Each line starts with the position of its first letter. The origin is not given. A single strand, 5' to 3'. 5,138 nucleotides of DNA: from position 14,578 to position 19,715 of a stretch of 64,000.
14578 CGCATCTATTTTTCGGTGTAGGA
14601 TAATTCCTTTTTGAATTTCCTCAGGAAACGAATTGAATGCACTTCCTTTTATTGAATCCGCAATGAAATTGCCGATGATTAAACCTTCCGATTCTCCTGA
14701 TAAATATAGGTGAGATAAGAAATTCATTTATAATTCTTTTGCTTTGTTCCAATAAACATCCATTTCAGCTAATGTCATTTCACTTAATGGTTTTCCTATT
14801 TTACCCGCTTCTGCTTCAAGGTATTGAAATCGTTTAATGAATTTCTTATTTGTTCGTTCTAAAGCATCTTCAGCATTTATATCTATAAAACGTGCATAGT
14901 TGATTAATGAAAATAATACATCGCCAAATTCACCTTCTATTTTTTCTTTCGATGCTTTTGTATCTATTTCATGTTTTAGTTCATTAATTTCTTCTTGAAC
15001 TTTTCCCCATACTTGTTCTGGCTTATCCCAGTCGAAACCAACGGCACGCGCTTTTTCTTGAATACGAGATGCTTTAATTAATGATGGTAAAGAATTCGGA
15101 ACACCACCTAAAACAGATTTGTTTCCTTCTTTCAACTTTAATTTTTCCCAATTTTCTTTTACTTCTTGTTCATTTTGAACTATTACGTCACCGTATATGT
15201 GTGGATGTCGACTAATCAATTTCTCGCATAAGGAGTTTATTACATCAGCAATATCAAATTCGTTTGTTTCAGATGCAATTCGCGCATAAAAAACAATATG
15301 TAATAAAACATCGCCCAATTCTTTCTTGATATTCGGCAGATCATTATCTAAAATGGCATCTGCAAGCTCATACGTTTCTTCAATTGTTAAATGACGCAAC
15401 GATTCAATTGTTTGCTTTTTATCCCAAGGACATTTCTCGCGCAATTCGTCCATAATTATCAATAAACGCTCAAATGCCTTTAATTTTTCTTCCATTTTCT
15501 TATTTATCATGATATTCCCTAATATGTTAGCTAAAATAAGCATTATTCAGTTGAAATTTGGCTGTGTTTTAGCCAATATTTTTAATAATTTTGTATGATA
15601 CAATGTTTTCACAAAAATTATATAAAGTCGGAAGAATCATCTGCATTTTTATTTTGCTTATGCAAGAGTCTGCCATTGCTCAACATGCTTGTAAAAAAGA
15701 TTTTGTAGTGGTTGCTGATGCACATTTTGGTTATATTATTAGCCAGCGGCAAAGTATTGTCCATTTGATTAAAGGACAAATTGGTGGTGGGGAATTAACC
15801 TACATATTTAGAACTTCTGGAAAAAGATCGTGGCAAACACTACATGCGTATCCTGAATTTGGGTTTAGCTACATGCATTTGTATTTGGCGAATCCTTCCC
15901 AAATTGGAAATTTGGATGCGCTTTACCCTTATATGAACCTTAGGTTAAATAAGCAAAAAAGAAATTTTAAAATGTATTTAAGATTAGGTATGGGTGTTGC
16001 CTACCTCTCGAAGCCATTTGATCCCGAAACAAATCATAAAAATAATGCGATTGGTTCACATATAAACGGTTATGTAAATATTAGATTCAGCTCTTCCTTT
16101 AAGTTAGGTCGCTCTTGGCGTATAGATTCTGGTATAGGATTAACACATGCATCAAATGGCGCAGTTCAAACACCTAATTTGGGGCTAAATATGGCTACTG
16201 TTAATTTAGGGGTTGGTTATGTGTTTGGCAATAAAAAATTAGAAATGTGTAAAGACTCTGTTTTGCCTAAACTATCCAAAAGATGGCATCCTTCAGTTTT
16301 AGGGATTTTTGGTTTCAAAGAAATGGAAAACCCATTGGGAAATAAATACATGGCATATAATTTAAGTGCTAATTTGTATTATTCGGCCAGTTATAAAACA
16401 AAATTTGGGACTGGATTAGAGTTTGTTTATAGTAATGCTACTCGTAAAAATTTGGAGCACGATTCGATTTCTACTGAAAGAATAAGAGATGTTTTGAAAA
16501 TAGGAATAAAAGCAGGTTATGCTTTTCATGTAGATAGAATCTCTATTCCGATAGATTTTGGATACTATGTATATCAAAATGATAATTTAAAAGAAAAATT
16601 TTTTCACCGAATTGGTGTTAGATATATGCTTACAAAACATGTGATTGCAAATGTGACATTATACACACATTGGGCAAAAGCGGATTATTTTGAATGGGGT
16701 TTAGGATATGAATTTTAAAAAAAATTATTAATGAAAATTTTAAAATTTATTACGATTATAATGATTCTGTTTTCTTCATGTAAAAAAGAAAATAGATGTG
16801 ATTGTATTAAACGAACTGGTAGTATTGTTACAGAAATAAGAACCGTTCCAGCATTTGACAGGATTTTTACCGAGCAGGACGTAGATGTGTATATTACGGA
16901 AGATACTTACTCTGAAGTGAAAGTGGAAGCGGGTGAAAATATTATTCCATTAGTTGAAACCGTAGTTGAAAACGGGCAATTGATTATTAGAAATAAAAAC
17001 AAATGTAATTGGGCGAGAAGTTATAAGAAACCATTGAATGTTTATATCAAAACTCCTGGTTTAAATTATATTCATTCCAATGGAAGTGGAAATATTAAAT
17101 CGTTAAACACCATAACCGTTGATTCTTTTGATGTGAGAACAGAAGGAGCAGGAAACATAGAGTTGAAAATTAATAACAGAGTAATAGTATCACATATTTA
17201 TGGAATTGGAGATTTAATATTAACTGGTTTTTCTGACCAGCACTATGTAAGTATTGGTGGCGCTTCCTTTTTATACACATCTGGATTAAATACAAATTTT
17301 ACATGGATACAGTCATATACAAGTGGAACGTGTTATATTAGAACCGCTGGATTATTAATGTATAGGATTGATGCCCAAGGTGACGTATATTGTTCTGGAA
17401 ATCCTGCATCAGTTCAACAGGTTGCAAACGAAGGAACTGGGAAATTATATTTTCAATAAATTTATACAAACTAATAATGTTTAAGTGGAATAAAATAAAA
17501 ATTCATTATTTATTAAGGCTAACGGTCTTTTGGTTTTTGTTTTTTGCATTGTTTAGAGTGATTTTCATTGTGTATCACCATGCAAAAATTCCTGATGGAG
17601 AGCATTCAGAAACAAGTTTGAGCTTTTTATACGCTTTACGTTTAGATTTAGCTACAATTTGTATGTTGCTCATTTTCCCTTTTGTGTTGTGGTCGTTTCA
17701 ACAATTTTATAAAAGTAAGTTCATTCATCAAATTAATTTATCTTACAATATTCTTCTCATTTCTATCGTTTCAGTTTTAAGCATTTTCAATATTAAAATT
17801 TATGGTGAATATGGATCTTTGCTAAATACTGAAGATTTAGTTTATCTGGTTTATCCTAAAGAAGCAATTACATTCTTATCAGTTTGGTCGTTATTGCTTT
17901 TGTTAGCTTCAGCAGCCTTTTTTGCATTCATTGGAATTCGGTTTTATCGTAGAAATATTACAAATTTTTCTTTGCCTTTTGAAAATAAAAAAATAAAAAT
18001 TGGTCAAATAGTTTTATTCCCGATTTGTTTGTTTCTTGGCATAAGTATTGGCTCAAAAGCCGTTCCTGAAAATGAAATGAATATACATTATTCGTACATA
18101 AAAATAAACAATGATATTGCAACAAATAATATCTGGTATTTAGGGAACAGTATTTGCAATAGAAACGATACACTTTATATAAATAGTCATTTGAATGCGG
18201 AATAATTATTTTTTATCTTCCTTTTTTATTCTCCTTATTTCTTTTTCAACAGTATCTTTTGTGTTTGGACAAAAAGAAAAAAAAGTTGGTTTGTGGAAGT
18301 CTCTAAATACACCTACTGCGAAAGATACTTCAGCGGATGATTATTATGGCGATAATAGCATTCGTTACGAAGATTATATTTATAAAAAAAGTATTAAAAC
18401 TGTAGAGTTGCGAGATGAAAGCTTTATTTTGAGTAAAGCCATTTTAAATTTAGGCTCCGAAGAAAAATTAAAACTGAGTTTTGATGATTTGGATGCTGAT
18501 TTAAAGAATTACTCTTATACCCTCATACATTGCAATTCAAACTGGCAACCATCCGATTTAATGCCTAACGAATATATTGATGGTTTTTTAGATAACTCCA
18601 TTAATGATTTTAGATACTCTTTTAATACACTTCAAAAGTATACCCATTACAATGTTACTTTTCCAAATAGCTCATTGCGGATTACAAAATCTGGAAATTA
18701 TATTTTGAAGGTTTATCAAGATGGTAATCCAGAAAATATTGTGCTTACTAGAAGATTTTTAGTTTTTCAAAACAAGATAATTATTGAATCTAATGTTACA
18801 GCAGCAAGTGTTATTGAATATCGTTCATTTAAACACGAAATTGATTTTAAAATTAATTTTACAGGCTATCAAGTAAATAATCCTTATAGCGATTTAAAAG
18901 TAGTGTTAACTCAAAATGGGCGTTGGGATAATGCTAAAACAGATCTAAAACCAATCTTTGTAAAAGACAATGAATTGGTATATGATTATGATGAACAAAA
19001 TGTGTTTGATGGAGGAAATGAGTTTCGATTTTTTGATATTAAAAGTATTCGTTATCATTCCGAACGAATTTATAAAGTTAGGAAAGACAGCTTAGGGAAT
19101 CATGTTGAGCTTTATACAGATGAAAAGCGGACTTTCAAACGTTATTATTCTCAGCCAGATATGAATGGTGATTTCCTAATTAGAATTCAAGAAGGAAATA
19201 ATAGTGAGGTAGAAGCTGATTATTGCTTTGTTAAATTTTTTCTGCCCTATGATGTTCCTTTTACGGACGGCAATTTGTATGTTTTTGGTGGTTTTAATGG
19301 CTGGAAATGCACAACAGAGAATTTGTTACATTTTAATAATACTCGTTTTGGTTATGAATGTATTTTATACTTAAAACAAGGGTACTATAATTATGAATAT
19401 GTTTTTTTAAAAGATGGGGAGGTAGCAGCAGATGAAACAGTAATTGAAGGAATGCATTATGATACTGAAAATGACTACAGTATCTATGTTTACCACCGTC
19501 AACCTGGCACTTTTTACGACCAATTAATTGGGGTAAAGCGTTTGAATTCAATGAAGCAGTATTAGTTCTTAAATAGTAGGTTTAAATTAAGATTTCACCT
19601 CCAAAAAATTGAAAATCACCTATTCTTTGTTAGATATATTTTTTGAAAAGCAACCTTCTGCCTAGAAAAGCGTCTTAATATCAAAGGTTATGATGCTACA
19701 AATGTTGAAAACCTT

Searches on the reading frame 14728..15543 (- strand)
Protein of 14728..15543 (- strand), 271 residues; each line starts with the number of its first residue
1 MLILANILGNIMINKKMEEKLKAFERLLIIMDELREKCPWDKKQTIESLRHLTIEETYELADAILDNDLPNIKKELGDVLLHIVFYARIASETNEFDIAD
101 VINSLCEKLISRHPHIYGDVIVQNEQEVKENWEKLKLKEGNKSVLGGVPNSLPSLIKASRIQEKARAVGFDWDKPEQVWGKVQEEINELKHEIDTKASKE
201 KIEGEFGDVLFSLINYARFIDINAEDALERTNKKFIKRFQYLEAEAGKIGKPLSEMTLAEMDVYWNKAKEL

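Call 14: search_protein_families(library=pfam, proteins=[window:14728-15543:-], max_evalue=0.001)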
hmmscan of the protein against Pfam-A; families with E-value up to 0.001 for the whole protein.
window:14728-15543:- (271 aa): 2 families
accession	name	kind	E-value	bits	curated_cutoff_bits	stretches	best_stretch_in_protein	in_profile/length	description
PF03819.22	MazG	-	2.7e-38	130.5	22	2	44-116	1-73/74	MazG nucleotide pyrophosphohydrolase domain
PF01503.22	PRA-PH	-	8.8e-06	26.5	21.3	0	22-83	2-64/86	Phosphoribosyl-ATP pyrophosphohydrolase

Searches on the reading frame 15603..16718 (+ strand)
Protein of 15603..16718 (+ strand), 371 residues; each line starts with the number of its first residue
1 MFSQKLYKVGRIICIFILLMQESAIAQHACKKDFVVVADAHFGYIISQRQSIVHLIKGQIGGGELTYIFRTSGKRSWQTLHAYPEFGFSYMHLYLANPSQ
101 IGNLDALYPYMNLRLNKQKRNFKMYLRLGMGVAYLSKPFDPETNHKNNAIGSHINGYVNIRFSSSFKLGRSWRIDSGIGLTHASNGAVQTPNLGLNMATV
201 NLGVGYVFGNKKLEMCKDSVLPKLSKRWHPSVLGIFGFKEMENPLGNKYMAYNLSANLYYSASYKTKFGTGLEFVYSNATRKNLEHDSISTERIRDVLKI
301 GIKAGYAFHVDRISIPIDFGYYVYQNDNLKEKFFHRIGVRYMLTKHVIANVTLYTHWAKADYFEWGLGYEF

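Call 14: search_protein_families(library=pfam, proteins=[window:15603-16718:+], max_evalue=0.001)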
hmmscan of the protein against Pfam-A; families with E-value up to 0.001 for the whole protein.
window:15603-16718:+ (371 aa): 1 family
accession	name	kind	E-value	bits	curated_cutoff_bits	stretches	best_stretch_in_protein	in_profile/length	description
PF09411.16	PagL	-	5.1e-17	62.7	23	1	62-204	2-135/136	Lipid A 3-O-deacylase (PagL)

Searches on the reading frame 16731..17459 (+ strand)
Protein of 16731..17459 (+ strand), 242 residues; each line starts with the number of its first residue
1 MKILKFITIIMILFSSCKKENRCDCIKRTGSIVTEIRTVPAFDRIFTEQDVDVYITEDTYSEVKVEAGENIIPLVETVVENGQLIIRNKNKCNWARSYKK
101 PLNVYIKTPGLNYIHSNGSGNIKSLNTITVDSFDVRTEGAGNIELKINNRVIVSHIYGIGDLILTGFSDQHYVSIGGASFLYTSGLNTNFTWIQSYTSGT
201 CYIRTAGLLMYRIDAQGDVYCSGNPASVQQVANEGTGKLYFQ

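Call 14: search_protein_families(library=pfam, proteins=[window:16731-17459:+], max_evalue=0.001)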
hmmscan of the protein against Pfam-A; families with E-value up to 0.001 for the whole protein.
window:16731-17459:+ (242 aa): 1 family
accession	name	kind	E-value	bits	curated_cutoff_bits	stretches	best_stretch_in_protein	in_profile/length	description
PF10988.14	DUF2807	-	3.3e-33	115.4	24.2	1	41-225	1-181/181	Putative auto-transporter adhesin, head GIN domain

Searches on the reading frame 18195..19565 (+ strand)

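Call 14: search_protein_families(library=pfam, proteins=[window:18195-19565:+], max_evalue=0.001)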
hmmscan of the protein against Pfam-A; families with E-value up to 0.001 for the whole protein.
window:18195-19565:+ (456 aa): 1 family
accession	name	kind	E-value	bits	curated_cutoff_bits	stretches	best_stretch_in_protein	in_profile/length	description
PF17116.11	T9SS_plug_1st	-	7.3e-43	145.9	23.9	1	67-191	1-125/126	Type 9 secretion system plug protein 1st domain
